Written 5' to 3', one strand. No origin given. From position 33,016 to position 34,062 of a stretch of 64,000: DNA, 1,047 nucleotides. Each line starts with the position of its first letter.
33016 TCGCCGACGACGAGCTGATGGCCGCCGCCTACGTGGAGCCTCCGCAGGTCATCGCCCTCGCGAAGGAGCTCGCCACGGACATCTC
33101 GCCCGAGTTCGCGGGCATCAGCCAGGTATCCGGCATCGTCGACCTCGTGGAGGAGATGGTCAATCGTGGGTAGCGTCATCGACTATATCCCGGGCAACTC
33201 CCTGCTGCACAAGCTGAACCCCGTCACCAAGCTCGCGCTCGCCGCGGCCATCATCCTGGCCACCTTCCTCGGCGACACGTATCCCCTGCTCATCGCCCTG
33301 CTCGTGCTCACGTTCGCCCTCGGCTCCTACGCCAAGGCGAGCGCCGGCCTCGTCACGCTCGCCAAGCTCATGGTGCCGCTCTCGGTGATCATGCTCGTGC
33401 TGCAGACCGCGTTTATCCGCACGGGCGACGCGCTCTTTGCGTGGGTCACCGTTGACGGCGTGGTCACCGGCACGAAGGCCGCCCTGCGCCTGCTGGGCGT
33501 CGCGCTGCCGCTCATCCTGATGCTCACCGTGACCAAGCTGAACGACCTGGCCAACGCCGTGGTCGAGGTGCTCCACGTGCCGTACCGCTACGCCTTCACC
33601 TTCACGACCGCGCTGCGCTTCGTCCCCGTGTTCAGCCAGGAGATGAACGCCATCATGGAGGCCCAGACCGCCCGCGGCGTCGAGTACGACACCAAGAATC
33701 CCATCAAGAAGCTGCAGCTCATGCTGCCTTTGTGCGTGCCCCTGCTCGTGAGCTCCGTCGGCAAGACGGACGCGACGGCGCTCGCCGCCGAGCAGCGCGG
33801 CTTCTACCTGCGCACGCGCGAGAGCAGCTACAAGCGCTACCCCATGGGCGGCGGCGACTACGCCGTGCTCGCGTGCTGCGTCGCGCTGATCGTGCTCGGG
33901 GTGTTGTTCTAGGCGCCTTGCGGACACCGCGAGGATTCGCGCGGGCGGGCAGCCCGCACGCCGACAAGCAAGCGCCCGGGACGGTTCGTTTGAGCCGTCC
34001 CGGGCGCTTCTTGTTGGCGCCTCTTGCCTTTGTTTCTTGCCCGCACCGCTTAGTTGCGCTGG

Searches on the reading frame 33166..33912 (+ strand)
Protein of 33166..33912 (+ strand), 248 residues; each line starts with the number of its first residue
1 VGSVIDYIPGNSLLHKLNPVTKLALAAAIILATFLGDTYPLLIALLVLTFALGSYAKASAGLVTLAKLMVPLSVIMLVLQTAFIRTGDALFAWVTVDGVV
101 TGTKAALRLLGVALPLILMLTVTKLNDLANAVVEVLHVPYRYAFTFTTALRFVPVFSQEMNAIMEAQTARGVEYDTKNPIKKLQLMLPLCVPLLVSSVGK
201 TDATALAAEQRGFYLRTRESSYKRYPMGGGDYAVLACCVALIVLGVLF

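Call 6: search_protein_families(library=pfam, proteins=[window:33166-33912:+])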
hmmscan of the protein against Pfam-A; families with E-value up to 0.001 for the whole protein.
window:33166-33912:+ (248 aa): 1 family
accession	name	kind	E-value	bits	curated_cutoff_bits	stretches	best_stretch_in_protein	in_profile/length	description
PF02361.21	CbiQ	-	1.5e-25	90.5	25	1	11-215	2-210/216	Cobalt transport protein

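Call 36: search_protein_families(library=ncbifam, proteins=[window:33166-33912:+], max_evalue=0.01)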
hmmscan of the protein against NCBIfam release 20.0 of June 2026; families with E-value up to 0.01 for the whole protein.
window:33166-33912:+ (248 aa): 1 family
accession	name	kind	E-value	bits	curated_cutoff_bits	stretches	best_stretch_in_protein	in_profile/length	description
TIGR02454.1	ECF_T_CbiQ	equivalog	4.9e-14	52.6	111.8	1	17-178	1-170/200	cobalt ECF transporter T component CbiQ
